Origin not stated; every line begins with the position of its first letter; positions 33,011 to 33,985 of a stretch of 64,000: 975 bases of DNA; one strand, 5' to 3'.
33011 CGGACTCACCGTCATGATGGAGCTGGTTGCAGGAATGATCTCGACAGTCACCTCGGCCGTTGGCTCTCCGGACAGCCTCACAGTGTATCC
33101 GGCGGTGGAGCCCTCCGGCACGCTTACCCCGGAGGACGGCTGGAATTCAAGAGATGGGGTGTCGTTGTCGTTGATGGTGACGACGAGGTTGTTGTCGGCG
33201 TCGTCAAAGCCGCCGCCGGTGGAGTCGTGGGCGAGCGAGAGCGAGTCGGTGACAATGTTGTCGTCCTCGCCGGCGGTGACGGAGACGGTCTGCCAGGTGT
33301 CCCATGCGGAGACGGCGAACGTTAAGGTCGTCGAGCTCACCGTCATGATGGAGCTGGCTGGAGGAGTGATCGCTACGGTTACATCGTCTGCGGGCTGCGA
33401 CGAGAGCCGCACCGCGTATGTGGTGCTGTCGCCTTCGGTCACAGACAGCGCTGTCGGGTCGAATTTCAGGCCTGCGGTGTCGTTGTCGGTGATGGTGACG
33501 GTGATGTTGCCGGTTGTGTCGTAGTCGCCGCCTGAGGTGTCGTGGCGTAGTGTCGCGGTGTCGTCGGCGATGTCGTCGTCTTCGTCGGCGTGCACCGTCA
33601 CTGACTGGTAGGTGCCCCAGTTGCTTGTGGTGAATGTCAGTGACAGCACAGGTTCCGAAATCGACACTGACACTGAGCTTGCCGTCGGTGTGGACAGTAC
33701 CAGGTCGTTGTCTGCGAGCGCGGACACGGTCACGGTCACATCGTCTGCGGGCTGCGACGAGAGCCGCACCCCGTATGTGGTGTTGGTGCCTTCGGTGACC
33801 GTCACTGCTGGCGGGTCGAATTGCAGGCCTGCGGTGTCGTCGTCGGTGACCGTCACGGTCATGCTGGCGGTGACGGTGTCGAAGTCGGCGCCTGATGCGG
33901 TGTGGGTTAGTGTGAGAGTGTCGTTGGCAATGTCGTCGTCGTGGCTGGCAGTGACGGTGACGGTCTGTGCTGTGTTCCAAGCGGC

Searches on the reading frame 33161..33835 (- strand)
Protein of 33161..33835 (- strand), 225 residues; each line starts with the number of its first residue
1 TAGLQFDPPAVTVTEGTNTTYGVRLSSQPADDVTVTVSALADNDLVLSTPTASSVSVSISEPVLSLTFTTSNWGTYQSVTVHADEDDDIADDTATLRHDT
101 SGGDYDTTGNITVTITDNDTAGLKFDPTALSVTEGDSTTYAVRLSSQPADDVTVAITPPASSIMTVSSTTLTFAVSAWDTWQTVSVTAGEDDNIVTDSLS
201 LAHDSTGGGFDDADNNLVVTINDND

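Call 43: search_protein_families(library=pfam, proteins=[window:33161-33835:-], max_evalue=1)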
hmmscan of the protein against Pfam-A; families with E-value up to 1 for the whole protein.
seq(225 aa): 5 families
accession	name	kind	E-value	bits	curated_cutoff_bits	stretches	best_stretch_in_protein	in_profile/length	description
PF15527.11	Ntox22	-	0.0023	18.4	25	1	7-57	38-87/129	Bacterial toxin 22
PF20579.4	LapA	-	0.013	16.3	27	2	12-38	12-38/99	LapA domain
PF20328.3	DUF6623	-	0.028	14.7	27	1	56-133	55-132/149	Family of unknown function (DUF6623)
PF00127.26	Copper-bind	-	0.058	14.2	21.2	0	117-141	6-30/99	Copper binding proteins, plastocyanin/azurin family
PF07865.16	DUF1652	-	0.092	13.1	23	0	125-157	11-43/67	Protein of unknown function (DUF1652)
